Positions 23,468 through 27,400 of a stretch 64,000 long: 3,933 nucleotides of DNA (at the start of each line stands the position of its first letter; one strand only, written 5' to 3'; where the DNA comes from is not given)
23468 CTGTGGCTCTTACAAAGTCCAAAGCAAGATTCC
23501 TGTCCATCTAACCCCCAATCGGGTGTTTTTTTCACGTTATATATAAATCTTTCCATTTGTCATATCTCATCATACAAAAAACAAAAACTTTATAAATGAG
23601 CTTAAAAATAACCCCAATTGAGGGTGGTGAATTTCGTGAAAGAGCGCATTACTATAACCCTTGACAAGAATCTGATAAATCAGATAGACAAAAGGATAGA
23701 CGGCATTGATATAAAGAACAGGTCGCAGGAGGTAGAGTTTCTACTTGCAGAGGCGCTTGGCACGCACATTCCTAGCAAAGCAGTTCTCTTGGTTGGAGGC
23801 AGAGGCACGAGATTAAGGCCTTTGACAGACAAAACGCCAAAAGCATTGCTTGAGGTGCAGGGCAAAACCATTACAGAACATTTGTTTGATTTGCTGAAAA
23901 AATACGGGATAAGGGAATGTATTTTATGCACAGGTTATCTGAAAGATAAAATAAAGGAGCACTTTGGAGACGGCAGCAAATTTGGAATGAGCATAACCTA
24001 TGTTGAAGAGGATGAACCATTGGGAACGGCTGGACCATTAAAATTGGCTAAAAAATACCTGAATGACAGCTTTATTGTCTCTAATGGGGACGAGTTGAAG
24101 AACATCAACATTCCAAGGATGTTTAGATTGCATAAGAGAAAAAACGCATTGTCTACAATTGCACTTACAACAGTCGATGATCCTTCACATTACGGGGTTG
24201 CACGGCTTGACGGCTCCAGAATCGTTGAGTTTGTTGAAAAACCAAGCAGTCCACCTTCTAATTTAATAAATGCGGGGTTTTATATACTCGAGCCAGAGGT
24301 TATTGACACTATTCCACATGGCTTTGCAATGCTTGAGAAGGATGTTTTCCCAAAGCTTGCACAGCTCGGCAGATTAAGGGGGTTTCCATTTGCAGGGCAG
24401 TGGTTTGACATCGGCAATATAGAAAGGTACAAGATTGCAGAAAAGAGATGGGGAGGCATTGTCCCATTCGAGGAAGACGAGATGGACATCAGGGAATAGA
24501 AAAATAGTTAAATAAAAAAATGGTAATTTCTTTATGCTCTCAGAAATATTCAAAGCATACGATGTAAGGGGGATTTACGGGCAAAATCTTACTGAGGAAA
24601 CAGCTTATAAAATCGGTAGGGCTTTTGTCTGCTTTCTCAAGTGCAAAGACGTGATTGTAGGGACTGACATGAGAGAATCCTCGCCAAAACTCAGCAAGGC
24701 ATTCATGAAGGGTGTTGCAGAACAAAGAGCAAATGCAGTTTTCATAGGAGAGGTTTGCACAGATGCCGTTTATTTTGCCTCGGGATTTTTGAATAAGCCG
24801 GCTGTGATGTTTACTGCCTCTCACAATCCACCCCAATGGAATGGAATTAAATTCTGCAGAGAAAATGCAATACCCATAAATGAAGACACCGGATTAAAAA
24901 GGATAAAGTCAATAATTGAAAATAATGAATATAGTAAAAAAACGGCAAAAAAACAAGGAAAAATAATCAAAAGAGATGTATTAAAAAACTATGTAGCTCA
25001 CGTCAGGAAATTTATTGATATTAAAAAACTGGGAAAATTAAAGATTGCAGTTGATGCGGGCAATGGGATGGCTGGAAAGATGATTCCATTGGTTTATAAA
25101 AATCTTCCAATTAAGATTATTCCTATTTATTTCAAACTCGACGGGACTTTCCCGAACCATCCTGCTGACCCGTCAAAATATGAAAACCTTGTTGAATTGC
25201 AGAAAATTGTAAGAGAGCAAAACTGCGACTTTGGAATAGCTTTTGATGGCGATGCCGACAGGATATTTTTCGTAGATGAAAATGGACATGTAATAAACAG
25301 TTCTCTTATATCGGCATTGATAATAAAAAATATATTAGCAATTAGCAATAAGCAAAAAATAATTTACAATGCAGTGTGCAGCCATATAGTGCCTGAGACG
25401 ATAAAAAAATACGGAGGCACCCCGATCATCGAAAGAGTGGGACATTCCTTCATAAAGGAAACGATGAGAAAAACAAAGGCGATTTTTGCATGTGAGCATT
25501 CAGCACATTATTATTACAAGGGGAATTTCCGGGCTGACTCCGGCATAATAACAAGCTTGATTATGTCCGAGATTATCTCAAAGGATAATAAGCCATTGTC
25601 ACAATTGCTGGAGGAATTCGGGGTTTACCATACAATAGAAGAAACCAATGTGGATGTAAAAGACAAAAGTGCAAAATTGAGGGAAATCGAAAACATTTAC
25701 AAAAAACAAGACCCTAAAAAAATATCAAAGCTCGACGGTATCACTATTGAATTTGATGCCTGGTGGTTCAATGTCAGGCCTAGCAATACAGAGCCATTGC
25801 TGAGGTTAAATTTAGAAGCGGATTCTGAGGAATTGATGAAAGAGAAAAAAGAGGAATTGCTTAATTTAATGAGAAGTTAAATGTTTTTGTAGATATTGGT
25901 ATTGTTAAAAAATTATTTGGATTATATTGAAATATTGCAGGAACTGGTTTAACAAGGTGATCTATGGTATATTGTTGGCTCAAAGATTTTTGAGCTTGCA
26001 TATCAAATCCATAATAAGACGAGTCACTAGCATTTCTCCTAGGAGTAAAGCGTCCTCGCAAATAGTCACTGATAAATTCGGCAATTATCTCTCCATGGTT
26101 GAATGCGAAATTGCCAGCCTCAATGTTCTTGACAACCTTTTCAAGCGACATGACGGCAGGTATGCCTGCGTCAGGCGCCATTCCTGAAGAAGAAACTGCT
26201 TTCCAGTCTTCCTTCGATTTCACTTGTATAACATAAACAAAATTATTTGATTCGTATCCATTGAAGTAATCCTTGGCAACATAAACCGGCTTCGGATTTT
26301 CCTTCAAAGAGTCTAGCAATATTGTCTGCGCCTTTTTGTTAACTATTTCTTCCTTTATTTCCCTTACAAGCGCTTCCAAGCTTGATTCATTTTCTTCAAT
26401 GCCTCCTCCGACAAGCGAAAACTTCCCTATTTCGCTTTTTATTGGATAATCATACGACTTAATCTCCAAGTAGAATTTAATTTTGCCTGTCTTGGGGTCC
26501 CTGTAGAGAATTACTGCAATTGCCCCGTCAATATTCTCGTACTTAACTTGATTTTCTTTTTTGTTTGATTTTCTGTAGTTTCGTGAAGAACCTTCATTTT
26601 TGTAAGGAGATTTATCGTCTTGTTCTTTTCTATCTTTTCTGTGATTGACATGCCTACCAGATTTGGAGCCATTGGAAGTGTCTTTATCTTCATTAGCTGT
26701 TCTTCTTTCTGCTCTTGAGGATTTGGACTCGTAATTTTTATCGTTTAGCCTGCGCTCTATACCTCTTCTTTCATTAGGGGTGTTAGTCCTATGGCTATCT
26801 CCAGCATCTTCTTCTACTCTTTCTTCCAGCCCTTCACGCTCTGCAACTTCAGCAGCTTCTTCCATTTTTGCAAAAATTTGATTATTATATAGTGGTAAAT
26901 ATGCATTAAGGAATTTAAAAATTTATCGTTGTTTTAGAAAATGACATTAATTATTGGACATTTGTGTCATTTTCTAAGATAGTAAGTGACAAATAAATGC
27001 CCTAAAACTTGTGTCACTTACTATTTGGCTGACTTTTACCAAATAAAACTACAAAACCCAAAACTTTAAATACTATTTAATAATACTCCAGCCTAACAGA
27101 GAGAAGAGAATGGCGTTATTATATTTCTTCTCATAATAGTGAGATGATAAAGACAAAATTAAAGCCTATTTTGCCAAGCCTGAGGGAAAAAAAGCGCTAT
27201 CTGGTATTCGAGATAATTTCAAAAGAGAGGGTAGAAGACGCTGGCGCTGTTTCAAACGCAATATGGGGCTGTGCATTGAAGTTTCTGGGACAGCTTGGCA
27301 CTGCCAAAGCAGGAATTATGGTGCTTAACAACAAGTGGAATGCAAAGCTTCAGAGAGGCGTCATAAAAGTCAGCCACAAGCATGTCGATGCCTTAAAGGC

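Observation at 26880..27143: Two perfect long-spacer palindromes upstream of the Pop5-proteasome-exosome superoperon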

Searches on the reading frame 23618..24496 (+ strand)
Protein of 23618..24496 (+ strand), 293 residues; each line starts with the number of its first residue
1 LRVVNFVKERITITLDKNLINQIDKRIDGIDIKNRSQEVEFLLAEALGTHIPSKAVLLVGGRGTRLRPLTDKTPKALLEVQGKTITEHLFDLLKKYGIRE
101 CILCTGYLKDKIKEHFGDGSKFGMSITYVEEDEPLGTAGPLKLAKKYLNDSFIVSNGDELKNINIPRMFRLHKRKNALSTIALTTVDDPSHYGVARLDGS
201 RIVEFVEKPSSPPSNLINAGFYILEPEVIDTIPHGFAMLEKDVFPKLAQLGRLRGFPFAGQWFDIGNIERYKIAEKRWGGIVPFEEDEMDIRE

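Call 21: search_protein_families(library=pfam, proteins=[window:23618-24496:+], max_evalue=0.01)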
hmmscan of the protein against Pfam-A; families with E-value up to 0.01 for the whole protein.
window:23618-24496:+ (293 aa): 2 families
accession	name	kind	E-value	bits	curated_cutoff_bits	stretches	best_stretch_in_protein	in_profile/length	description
PF00483.29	NTP_transferase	-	2.2e-46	158.9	21.2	1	54-272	1-236/245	Nucleotidyl transferase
PF12804.13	NTP_transf_3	-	7.2e-09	36.5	27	1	55-140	1-75/160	MobA-like NTP transferase domain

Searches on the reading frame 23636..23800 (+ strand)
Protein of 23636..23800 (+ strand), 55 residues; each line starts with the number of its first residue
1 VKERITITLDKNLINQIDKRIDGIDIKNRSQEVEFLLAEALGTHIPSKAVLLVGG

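Call 43: search_protein_families(library=pfam, proteins=[window:23636-23800:+], max_evalue=10)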
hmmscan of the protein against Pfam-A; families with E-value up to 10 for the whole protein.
window:23636-23800:+ (55 aa): 3 families
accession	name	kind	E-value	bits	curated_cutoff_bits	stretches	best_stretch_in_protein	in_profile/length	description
PF01402.27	RHH_1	-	0.013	15.9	20.5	1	4-40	1-36/39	Ribbon-helix-helix protein, copG family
PF19891.5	DUF6364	-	0.035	15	27.3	1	1-42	1-39/70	Family of unknown function (DUF6364)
PF15919.11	HicB_lk_antitox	-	0.04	14.5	27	1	2-31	89-117/123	HicB_like antitoxin of bacterial toxin-antitoxin system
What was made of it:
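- The nucleotidyltransferase at 23636-24499 has a weak N-terminal ribbon-helix-helix match (PF01402, E = 0.013, below the Pfam cut-off; call 43).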

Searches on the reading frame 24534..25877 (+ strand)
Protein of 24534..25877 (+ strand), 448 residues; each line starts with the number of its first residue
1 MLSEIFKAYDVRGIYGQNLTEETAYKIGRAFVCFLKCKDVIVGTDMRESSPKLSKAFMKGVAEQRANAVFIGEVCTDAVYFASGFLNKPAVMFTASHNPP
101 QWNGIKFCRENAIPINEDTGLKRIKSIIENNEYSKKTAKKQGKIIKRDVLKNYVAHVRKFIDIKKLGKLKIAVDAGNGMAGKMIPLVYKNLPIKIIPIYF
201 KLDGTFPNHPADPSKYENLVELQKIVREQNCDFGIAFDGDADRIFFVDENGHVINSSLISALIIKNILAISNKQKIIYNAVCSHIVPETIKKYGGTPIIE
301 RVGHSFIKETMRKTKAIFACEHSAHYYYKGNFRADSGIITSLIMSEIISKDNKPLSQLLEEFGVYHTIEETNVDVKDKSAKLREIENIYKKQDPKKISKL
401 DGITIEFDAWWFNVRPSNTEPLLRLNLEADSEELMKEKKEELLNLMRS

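Call 21: search_protein_families(library=pfam, proteins=[window:24534-25877:+], max_evalue=0.01)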
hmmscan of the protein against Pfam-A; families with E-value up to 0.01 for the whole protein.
window:24534-25877:+ (448 aa): 4 families
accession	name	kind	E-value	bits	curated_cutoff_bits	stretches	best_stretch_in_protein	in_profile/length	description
PF02878.22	PGM_PMM_I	-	4.4e-32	111.1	22.5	1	4-133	2-136/138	Phosphoglucomutase/phosphomannomutase, alpha/beta/alpha domain I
PF02879.22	PGM_PMM_II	-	1.2e-25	90.4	29.3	1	152-251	2-103/103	Phosphoglucomutase/phosphomannomutase, alpha/beta/alpha domain II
PF02880.22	PGM_PMM_III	-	3.3e-21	76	20.7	1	259-361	5-110/115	Phosphoglucomutase/phosphomannomutase, alpha/beta/alpha domain III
PF00408.26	PGM_PMM_IV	-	9.4e-15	54.9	23.1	1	370-443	1-66/68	Phosphoglucomutase/phosphomannomutase, C-terminal domain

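Call 87: find_encoding_contigs(protein=window:24534-25877:+, flank=3500, max_places=10)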
Protein window:24534-25877:+ (448 aa): 2 contigs read that carry it; 2 places shown.
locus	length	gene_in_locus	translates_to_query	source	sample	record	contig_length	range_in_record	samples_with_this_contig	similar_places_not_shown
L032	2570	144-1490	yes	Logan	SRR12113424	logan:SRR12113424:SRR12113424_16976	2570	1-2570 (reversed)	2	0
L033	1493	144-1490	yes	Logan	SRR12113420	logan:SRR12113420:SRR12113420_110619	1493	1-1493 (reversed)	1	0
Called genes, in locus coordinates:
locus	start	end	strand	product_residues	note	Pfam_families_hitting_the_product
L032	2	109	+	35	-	?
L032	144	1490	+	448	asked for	PF02878:PGM_PMM_I, PF02879:PGM_PMM_II, PF02880:PGM_PMM_III, PF00408:PGM_PMM_IV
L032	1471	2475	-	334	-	PF00293:NUDIX (weak)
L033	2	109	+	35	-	?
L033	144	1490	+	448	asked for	PF02878:PGM_PMM_I, PF02879:PGM_PMM_II, PF02880:PGM_PMM_III, PF00408:PGM_PMM_IV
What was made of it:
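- Tried and rejected: Their other ends also coincide between samples (call 87).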

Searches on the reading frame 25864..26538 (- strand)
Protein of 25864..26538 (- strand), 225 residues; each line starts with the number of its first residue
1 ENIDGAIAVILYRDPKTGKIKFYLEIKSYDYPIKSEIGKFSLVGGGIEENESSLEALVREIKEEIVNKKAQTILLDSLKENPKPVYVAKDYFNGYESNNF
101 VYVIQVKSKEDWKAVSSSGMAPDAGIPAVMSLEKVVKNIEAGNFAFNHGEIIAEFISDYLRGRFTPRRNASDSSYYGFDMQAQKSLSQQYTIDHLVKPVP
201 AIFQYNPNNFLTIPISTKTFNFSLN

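Call 20: find_homologous_proteins(query=window:25864-26538:-)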
Query window:25864-26538:- (225 aa): 2 proteins with E <= 0.001 among 316 candidates.
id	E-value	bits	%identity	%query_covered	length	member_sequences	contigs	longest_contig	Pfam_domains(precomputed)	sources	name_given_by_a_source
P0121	1.2e-142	491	100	100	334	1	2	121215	PF00293.35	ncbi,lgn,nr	ncbi:NUDIX domain-containing protein [Candidatus Woesearchaeota archaeon]|nr:NUDIX domain-containing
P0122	5.4e-53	198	59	78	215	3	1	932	PF00293.35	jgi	-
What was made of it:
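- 25861..26865 (-): Divergent Nudix-domain ORF (334 aa, with a low-complexity N-terminal 110 aa). It is lineage-specific and lies between the ancestral neighbours PMM and pop5. Only one homologue was found (59% identity) in the word-indexed search of 5.8 billion proteins, which is limited to relatives sharing exact 5-residue words (call 20).
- The Nudix protein is nearly orphan (call 20).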

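Call 22: find_encoding_contigs(protein=P0121, flank=3000, max_places=10)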
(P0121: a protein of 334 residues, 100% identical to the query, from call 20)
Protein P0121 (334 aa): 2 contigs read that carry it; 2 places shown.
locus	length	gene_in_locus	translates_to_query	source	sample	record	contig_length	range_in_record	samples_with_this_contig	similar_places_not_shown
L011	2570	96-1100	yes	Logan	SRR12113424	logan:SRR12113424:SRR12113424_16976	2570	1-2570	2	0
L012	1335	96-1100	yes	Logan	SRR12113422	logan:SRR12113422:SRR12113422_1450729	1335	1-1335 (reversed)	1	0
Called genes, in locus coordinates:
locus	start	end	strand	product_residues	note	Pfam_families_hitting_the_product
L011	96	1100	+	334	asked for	PF00293:NUDIX (weak)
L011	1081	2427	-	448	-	PF02878:PGM_PMM_I, PF02879:PGM_PMM_II, PF02880:PGM_PMM_III, PF00408:PGM_PMM_IV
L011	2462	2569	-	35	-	?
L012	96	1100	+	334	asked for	PF00293:NUDIX (weak)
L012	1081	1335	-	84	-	?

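Call 23: find_encoding_contigs(protein=P0122, flank=3000, max_places=10)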
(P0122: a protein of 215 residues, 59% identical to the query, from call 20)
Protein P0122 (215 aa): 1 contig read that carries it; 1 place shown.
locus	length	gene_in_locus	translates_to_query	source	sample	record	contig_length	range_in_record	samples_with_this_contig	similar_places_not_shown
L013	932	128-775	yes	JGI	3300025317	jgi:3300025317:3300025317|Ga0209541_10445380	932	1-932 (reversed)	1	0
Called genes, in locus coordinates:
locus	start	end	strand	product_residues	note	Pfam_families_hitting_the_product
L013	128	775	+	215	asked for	PF00293:NUDIX (weak)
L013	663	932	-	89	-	?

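Call 43: search_protein_families(library=pfam, proteins=[window:25864-26538:-], max_evalue=10)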
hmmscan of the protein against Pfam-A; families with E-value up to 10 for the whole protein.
window:25864-26538:- (225 aa): 1 family
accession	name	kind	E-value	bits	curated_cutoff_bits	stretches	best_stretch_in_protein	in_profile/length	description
PF00293.34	NUDIX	-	2.1e-07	31.5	21.1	1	19-140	16-119/134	NUDIX domain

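Call 44: search_solved_structures(query=window:25864-26538:-, max_evalue=1, show_alignments=2)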
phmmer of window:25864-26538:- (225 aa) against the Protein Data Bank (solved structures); distinct sequences matched with E-value up to 1: 12.
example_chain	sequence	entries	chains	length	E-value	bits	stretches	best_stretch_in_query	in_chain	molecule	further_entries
2pqv_A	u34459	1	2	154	0.00026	23.8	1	26-81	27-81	MutT/nudix family protein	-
6dt3_A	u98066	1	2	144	0.09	15.5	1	38-72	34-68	Nucleoside triphosphatase NudI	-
3n77_A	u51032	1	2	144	0.15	14.8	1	38-77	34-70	Nucleoside triphosphatase nudI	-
3oga_A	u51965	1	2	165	0.19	14.4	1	38-76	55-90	Nucleoside triphosphatase nudI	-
2rrk_A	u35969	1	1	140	0.2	14.4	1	35-65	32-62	CTP pyrophosphohydrolase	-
2qjo_A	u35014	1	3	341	0.24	14.1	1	34-78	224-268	Bifunctional NMN adenylyltransferase/Nudix hydrolase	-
7syc_A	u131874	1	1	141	0.51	13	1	38-79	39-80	7,8-dihydro-8-oxoguanine-triphosphatase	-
5x1x_A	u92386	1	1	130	0.54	13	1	42-65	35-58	Mutator mutT protein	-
3i9x_A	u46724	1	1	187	0.55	12.9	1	35-65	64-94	mutT/nudix family protein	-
2w4e_A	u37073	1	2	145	0.59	12.8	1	26-77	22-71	MUTT/NUDIX FAMILY PROTEIN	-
1nqy_A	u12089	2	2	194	0.7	12.6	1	21-82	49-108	CoA pyrophosphatase (MutT/nudix family protein)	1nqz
1jrk_A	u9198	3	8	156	0.73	12.5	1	36-92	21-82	Nudix homolog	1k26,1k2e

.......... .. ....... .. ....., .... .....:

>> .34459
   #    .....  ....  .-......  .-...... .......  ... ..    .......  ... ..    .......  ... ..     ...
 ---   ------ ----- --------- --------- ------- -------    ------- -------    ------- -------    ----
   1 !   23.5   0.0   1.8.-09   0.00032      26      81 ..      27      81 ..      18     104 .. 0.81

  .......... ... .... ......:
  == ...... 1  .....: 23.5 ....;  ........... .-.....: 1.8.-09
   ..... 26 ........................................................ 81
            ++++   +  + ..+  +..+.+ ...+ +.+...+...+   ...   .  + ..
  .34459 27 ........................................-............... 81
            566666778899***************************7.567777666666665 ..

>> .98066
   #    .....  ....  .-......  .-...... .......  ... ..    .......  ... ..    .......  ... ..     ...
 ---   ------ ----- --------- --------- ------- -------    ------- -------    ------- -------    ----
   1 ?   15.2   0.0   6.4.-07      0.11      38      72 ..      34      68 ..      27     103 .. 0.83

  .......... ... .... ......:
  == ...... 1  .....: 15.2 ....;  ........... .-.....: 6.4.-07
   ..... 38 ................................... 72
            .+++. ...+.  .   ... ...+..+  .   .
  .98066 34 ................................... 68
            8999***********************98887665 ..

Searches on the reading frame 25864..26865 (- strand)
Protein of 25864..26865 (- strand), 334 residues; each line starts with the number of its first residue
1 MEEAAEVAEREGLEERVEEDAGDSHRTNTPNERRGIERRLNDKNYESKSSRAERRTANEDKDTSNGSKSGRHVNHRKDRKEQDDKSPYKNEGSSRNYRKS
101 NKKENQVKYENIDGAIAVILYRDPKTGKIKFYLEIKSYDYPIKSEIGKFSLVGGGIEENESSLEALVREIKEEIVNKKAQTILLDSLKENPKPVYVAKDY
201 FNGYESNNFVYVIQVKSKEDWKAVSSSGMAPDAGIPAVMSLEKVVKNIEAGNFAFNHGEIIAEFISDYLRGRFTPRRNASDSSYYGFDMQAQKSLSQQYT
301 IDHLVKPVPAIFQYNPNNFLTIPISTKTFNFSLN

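Call 21: search_protein_families(library=pfam, proteins=[window:25864-26865:-], max_evalue=0.01)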
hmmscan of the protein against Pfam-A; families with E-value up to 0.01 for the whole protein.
window:25864-26865:- (334 aa): 1 family
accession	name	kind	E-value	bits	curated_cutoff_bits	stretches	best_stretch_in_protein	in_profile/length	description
PF00293.34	NUDIX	-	7.1e-07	29.7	21.1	1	128-249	16-119/134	NUDIX domain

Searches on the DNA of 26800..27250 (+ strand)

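Call 19: search_rna_families(source=window, start=26800, end=27250, threshold=evalue, max_evalue=10)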
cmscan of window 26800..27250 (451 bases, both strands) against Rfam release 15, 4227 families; matches with E-value up to 10: 11.
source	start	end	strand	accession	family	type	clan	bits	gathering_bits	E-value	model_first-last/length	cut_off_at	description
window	27095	27145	+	RF02441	SpF61_sRNA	Gene; sRNA;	-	21.2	60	0.6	1-58/58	no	Streptococcus sRNA SpF61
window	26932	26979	+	RF04134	MIR7504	Gene; miRNA;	-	20.3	83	0.53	1-124/124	no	MIR7504 microRNA precursor family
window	26977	27026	+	RF00965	mir-549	Gene; miRNA;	-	16.7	93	2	1-72/72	no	mir-549 microRNA precursor family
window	26935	27024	+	RF04051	mir-8517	Gene; miRNA;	-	16.3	70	1.8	1-108/108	no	mir-8517 microRNA precursor family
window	26917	26990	+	RF00991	mir-599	Gene; miRNA;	-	16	94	1.6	1-88/88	no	mir-599 microRNA precursor family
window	26910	27001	+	RF03940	MIR9563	Gene; miRNA;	-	15.6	90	4.4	1-127/127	no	MIR9563 microRNA precursor family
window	26937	26976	+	RF03803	MIR1886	Gene; miRNA;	-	15.5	62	3.6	1-52/52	no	MIR1886 microRNA precursor family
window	26859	26879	-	RF01682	P8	Gene; sRNA;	-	13.8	60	9.2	14-34/78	no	Pseudomonas sRNA P8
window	26921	26996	+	RF04127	MIR8007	Gene; miRNA;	-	13.5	195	4.7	1-226/226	no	MIR8007 microRNA precursor family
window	27115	27162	+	RF00736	mir-320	Gene; miRNA;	-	13.4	55.5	3.9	1-76/76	no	mir-320 microRNA precursor family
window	26800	26847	+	RF02706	TeloSII_ncR30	Gene; sRNA;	-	11.3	86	3.3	47-226/226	5'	TeloSII non coding RNA 30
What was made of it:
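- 27095..27132 (+): Invariant leader element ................-loop-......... (hairpin arms 27101-27109 / 27124-27132). Its first bases are the predicted TSS. No Rfam match (call 19).
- On Known RNA families (Rfam 15): The permissive search gives only chance hairpin hits, with E of 0.5 or more (call 19).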

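Call 55: build_rna_model(alignment_id=A2, structure=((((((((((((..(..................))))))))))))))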
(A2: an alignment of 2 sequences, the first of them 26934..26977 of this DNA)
Model R1 built from alignment A2 (2 sequences, 46 columns); structure: as given.
model positions 46; base pairs 13; branch points 0; effective number of sequences 2; information 0.828 bits per position. Calibrated on 0.2 Mb of random sequence (short: E-values are rough).
structure used (alignment columns):
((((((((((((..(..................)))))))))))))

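Call 56: search_with_rna_model(model_id=R1, sources=[window, L001, L002, L003, L004, L005, L006, L007, L008, L009, L010, L013, L014, L015, L016, L017, L018, L019, L022, L023, L024, L025, L026, L028], max_evalue=10, show_alignments=4)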
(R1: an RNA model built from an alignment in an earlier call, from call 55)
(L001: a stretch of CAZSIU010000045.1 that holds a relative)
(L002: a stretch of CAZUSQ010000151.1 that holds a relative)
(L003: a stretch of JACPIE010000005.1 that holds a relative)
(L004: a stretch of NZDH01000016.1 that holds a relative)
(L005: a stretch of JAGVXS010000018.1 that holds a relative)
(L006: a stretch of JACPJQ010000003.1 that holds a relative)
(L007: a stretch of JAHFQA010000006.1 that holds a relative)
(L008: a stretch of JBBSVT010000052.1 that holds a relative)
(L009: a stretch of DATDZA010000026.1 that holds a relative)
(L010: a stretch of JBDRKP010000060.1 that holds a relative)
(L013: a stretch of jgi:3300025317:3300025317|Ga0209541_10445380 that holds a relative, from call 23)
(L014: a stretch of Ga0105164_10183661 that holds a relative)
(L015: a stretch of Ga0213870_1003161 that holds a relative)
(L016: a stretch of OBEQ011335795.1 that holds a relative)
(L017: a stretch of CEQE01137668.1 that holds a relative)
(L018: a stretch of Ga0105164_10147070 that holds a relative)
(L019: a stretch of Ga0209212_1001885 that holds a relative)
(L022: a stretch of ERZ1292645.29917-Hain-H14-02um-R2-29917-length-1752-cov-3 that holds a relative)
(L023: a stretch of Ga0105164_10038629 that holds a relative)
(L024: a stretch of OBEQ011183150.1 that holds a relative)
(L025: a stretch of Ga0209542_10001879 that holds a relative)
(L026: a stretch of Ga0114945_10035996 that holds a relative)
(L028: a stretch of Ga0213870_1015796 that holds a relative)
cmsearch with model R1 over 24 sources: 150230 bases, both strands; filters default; matches with E-value up to 10: 5.
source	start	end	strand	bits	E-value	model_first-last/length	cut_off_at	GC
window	26979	27024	+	62.5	3.6e-11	1-46/46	no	0.3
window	26934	26977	+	57.8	4.3e-10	1-46/46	no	0.23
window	26934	26977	-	42.6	1.4e-06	1-46/46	no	0.23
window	26979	27024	-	35.7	5.4e-05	1-46/46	no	0.3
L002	607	653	+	13.5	7.1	1-46/46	no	0.26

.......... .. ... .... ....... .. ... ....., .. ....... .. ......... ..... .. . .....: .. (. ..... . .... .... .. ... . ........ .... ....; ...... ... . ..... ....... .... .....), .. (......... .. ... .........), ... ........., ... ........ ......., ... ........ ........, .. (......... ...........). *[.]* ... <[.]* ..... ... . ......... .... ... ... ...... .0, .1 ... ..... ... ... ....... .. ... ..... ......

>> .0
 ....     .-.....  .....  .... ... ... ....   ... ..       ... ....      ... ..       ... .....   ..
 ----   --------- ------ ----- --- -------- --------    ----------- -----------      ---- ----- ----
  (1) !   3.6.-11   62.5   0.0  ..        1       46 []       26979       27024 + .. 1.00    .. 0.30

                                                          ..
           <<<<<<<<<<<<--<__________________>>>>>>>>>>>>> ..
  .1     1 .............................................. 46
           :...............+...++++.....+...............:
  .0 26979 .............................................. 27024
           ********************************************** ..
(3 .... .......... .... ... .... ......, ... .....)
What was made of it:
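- On Palindromic operator of a dimeric or oligomeric transcription factor: Model R1 finds nothing else in 150 kb (call 56).
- No homologue was found in the related loci (call 56).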

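Call 85: search_dna_similar(query=window:26920-27056:+, collection=phages, mode=distant, max_evalue=0.01, max_rows=5)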
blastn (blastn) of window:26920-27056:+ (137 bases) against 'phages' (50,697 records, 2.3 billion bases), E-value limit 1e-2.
No match.

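Call 86: search_dna_similar(query=window:26920-27056:+, collection=plasmids, mode=distant, max_evalue=0.01, max_rows=5)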
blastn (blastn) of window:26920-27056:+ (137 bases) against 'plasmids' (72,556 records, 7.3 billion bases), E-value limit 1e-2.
No match.
